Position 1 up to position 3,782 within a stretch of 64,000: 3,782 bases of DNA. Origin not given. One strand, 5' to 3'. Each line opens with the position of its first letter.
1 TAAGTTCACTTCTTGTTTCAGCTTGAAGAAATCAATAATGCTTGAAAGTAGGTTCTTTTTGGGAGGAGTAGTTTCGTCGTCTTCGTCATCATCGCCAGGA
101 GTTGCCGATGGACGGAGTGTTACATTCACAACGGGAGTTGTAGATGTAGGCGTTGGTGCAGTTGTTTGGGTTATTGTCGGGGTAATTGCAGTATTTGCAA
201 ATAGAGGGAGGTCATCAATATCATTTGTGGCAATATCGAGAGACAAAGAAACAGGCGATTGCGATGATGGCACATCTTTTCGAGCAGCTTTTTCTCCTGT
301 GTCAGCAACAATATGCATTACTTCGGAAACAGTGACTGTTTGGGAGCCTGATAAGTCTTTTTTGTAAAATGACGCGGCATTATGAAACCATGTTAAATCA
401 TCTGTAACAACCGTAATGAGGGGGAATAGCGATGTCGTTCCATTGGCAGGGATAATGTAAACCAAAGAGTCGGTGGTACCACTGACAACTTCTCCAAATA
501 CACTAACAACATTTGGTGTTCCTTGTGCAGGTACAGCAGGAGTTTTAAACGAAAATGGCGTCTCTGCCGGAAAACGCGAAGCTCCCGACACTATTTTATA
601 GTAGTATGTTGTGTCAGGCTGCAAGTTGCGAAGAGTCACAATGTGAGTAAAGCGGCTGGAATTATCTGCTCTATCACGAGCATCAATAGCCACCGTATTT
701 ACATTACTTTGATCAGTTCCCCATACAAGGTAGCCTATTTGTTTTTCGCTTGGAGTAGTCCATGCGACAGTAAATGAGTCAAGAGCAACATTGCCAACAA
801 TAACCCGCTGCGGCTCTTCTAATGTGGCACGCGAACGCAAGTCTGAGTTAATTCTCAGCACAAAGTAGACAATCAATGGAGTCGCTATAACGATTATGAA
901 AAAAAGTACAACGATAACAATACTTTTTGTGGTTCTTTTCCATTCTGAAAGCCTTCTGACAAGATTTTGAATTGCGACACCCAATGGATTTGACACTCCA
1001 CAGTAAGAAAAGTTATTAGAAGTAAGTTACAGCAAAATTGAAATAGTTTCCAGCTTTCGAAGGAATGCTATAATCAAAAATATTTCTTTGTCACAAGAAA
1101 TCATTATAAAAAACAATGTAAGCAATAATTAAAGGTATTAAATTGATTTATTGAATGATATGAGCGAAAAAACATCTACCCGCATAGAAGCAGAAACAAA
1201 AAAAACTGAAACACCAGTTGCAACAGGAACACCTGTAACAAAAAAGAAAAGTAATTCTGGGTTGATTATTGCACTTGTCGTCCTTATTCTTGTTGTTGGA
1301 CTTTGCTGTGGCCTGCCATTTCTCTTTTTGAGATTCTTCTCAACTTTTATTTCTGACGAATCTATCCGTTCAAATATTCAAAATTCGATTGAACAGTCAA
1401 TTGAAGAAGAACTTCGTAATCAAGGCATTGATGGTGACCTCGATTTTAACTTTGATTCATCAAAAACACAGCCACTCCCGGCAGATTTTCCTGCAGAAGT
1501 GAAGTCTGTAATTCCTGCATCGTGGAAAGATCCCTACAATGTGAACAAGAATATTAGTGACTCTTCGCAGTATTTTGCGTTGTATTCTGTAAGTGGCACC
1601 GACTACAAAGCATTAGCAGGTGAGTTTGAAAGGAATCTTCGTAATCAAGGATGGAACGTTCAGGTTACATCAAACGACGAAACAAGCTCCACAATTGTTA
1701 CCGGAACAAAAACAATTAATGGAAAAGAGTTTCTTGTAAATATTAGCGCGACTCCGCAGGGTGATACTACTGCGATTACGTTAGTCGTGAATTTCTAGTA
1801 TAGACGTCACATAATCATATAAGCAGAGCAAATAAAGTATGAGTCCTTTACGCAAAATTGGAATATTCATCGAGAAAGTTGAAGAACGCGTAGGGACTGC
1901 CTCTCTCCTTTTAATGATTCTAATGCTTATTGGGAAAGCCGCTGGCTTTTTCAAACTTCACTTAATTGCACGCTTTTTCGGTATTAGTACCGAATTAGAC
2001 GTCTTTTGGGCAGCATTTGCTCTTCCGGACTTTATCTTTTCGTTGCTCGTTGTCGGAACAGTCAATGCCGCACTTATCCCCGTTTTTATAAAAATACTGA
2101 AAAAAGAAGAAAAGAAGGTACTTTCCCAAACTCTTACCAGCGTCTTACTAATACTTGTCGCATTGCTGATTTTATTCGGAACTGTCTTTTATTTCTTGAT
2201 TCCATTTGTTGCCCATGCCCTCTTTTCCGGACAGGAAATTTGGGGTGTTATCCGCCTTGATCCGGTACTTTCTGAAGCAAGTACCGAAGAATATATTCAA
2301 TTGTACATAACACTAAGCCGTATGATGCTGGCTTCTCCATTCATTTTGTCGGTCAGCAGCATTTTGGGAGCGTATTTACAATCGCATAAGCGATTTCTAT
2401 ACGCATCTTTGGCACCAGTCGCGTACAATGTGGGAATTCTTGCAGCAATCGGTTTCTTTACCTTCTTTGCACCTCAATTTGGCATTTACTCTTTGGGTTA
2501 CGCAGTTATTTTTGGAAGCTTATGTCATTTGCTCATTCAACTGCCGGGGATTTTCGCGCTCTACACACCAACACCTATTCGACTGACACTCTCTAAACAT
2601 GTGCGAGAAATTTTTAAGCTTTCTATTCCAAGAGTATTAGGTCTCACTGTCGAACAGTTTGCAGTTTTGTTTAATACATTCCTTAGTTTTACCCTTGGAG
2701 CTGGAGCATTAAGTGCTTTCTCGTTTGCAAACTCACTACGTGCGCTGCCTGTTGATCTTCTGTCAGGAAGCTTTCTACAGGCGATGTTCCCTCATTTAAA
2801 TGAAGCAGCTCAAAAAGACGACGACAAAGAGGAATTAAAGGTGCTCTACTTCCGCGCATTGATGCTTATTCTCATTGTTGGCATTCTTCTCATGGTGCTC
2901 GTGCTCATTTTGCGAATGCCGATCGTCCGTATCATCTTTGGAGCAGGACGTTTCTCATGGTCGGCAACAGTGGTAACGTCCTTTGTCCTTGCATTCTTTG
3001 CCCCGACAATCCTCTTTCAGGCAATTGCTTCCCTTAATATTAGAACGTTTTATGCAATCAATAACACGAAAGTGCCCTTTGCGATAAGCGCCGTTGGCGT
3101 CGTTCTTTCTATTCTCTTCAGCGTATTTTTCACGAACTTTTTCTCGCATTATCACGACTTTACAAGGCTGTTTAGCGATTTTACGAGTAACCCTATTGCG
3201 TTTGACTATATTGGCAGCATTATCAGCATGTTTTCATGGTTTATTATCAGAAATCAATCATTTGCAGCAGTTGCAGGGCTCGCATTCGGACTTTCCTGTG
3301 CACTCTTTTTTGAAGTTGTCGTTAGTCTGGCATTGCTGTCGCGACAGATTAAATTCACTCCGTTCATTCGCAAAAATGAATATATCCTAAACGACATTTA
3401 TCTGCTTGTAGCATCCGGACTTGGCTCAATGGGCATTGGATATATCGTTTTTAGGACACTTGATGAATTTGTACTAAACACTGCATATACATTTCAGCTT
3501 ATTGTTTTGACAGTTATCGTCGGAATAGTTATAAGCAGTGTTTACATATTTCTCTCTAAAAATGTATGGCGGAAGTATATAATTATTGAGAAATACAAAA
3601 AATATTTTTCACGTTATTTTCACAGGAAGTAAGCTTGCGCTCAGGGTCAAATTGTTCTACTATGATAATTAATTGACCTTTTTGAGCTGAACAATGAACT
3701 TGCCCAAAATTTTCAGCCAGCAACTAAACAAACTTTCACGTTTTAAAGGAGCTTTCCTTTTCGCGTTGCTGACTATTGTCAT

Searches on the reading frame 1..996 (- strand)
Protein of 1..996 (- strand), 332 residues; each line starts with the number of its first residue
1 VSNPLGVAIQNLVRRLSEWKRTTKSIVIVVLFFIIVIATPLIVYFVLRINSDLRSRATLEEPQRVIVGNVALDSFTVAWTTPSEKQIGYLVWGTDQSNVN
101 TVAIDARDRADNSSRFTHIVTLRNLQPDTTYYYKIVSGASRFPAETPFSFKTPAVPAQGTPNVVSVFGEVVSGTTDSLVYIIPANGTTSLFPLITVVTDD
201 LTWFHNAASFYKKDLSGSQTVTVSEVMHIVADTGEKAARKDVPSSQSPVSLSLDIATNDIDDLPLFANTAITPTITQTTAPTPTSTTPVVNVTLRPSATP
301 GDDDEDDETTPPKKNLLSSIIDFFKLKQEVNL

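Call 86: search_protein_families(library=pfam, proteins=[window:1-996:-], max_evalue=0.001)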
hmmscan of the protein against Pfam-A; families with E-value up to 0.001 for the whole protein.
window:1-996:- (332 aa): 3 families
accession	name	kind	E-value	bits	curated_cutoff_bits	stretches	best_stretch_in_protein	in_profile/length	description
PF16656.11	Pur_ac_phosph_N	-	5.7e-13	49.7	30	1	66-152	5-93/93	Purple acid Phosphatase, N-terminal domain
PF00041.27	fn3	-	2.7e-07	31.1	25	1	61-137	2-68/84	Fibronectin type III domain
PF16655.11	PhoD_N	-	0.00033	21.6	30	1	67-140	5-81/90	PhoD-like phosphatase, N-terminal domain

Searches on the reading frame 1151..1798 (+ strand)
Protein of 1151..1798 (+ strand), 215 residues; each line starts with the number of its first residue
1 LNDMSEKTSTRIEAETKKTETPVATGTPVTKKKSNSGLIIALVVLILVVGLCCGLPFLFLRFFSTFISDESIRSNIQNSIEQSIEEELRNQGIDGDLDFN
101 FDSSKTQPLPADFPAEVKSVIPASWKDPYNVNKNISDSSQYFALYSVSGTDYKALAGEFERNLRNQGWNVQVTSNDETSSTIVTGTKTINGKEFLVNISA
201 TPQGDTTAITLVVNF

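Call 8: search_protein_families(library=pfam, proteins=[window:1151-1798:+], max_evalue=0.01)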
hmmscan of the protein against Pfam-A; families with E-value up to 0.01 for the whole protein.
window:1151-1798:+ (215 aa): 1 family
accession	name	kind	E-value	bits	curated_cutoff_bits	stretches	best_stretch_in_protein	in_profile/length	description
PF13399.11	LytR_C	-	0.0051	18.1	22.2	0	149-186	9-49/86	LytR cell envelope-related transcriptional attenuator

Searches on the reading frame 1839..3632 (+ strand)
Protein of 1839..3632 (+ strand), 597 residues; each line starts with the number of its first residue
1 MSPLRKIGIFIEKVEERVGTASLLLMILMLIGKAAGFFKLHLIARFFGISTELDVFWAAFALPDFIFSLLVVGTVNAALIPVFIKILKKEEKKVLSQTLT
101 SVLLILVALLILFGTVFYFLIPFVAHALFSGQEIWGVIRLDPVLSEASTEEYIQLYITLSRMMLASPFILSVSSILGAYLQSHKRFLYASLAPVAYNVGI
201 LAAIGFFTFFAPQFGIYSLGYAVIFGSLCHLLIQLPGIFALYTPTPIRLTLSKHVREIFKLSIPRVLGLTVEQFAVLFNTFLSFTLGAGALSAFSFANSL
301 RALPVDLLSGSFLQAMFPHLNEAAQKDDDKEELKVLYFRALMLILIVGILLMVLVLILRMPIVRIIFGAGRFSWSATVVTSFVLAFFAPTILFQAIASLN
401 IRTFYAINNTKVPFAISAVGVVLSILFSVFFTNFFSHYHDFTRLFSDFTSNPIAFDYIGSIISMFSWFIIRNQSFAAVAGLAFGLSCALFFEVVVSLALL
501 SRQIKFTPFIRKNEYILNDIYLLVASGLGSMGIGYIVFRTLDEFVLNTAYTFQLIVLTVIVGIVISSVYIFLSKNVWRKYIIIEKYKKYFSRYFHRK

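Call 8: search_protein_families(library=pfam, proteins=[window:1839-3632:+], max_evalue=0.01)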
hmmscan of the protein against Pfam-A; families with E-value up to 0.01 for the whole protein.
window:1839-3632:+ (597 aa): 1 family
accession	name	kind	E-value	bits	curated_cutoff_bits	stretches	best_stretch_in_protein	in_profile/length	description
PF03023.19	MurJ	-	4.9e-53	180.8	27.4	1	43-437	1-377/451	Lipid II flippase MurJ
